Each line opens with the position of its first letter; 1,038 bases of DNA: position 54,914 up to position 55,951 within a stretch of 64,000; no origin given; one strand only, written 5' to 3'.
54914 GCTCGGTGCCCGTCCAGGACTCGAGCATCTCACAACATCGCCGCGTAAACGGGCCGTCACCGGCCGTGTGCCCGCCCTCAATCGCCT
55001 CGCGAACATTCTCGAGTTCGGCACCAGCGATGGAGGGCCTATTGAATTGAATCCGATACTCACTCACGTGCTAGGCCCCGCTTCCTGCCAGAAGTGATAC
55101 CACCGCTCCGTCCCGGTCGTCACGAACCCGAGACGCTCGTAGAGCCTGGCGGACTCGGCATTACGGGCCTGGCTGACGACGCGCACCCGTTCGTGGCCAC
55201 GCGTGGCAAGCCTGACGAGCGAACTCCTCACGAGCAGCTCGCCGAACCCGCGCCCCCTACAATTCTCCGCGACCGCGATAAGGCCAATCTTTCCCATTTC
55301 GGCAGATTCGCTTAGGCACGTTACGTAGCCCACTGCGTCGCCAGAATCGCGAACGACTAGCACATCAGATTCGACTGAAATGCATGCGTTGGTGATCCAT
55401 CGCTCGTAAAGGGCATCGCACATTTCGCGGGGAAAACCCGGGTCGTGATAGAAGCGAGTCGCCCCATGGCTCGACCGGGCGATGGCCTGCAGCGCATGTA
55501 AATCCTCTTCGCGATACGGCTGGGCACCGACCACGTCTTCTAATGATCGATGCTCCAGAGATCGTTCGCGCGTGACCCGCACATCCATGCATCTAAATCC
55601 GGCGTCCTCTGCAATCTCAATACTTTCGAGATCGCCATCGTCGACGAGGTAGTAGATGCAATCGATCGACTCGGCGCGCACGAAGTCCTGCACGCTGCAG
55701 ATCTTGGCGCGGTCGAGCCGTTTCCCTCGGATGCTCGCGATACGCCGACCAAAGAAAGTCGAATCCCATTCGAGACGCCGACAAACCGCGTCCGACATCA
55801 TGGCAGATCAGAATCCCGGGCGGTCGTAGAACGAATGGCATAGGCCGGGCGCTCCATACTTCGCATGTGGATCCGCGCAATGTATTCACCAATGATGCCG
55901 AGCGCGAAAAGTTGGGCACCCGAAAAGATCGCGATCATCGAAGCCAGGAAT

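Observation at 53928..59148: Arn-like lipid-linked glycosylation operon built around a 4-acetamido-4,6-dideoxyhexose (wecE-wecD) rather than aminoarabinose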

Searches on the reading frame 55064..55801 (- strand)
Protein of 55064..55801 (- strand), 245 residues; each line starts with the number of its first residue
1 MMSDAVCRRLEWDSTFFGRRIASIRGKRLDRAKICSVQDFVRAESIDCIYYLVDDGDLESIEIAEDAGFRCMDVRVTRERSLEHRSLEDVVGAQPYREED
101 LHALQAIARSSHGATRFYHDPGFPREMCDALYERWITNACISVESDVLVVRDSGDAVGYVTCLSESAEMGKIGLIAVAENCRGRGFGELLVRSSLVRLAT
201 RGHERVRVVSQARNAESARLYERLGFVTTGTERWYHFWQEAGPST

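Call 3: search_protein_families(library=pfam, proteins=[window:55064-55801:-], max_evalue=0.01)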
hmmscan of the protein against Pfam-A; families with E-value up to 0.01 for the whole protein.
window:55064-55801:- (245 aa): 7 families
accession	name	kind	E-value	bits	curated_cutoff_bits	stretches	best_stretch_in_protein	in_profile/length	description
PF00583.31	Acetyltransf_1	-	9e-14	52.2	20.7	1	124-226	17-116/116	Acetyltransferase (GNAT) family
PF13508.13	Acetyltransf_7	-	6.3e-12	46.1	27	1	145-227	3-83/84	Acetyltransferase (GNAT) domain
PF08445.16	FR47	-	8.2e-12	45.4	22.1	1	167-234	19-85/86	FR47-like protein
PF13673.13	Acetyltransf_10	-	1.6e-11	44.7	23.6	1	140-233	26-114/128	Acetyltransferase (GNAT) domain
PF13302.13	Acetyltransf_3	-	1.3e-10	42.5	25.4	1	95-227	6-138/138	Acetyltransferase (GNAT) domain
PF13527.13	Acetyltransf_9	-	0.0013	19.2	25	1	144-226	40-124/127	Acetyltransferase (GNAT) domain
PF13523.12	Acetyltransf_8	-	0.0065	16.5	27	0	175-230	86-141/145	Acetyltransferase (GNAT) domain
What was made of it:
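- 55064..55801 (-): WecD-like two-domain GNAT N-acyltransferase (245 aa). GNAT Pfam hits (call 3).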

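Call 4: search_protein_families(library=ncbifam, proteins=[window:55064-55801:-], max_evalue=0.01)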
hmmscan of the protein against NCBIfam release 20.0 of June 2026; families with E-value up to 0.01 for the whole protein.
window:55064-55801:- (245 aa): 15 families
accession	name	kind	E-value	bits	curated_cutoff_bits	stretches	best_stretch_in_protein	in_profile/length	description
NF008212.0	PRK10975.1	equivalog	1.3e-25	90.6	219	1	4-235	4-229/232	dTDP-4-amino-4,6-dideoxy-D-galactose acyltransferase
TIGR02382.1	wecD_rffC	equivalog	5.5e-14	52.2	195.1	1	92-234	45-188/191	dTDP-4-amino-4,6-dideoxy-D-galactose acyltransferase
TIGR01575.1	rimI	equivalog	1.2e-09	38.4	86.4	1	136-236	23-122/132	ribosomal protein S18-alanine N-acetyltransferase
TIGR03448.1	mycothiol_MshD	equivalog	5.4e-09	35.8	163.1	1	165-233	224-292/294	mycothiol synthase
NF002959.0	PRK03624.1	equivalog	5.2e-07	29.5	124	1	144-228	48-131/147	GNAT family acetyltransferase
NF000225.3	AAC_6p_Strep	exception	3.2e-05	23.9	250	1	146-237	41-135/156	aminoglycoside 6'-N-acetyltransferase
NF000359.1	sat3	exception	8.5e-05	22.7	360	1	146-235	72-161/180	streptothricin N-acetyltransferase Sat3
NF040503.1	resist_ArsN1a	equivalog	0.00021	21.1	170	1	144-231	46-138/159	arsinothricin resistance N-acetyltransferase ArsN1 family A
TIGR03103.1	trio_acet_GNAT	equivalog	0.00031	19.4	569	1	170-227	156-213/547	N-acetylglutaminylglutamine synthetase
NF049894.1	CG3035_N_ac_Glu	equivalog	0.00065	19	280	1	172-234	233-297/300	N-acetylglutamate synthase, CG3035 family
NF007025.1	PRK09491.1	equivalog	0.00077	19.4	173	1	175-235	68-128/145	ribosomal protein S18-alanine N-acetyltransferase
NF000487.1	stat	exception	0.0012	18.4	420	1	149-232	83-167/189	streptothricin N-acetyltransferase STAT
NF040504.1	resist_ArsN1b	equivalog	0.0024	17.7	210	0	175-231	82-138/159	arsinothricin resistance N-acetyltransferase ArsN1 family B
NF053587.1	SpmdActasePaiA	equivalog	0.003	17.4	250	1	99-235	11-156/172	spermidine/spermine N(1)-acetyltransferase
NF007807.0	PRK10514.1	equivalog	0.0072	16.3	134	0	171-231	72-127/147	acetyltransferase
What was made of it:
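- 55064..55801 (-): NF008212 WecD aligned over 4-235 of 245, but 90.6 bits against a cut-off of 219 (call 4).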

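Call 40: search_solved_structures(query=window:55064-55801:-, max_evalue=0.001, show_alignments=1)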
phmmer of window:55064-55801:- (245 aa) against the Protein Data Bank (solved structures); distinct sequences matched with E-value up to 0.001: 5.
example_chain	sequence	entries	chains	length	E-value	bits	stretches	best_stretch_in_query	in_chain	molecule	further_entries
2fs5_A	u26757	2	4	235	2.7e-10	43.3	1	8-235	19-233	TDP-Fucosamine acetyltransferase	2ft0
7l1k_A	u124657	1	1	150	0.00014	24.7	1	152-237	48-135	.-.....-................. 30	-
9igk_A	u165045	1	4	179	0.00027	23.7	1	96-231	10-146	Phosphinothricin N-acetyltransferase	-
9igl_A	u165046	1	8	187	0.00031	23.5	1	96-231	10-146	Phosphinothricin N-acetyltransferase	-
3tt2_A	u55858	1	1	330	0.0008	22.2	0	131-226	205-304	GCN5-related N-acetyltransferase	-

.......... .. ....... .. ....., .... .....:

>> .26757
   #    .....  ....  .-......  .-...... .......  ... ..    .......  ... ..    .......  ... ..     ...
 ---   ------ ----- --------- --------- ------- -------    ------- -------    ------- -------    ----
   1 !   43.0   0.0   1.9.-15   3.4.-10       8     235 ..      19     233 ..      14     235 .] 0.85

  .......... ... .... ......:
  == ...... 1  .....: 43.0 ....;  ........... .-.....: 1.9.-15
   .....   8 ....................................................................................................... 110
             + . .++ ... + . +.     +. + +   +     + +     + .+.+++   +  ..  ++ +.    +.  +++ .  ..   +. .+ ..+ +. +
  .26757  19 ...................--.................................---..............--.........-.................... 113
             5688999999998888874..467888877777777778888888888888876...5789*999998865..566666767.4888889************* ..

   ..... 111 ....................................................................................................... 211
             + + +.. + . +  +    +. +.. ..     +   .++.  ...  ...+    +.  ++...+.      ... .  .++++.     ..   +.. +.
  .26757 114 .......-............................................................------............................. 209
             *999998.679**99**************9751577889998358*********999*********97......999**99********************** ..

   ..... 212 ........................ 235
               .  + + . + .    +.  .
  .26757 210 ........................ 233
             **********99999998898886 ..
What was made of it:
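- On WecD (dTDP-fucosamine acetyltransferase, NF008212 / TIGR02382): E. coli WecD 2fs5 is the best PDB match, query 8-235 against chain 19-233 (call 40).
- Closest known: Enterobacterial common antigen branch WecE-WecD-WecF. Same: The acetyltransferase has WecD's two-domain layout (call 40).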
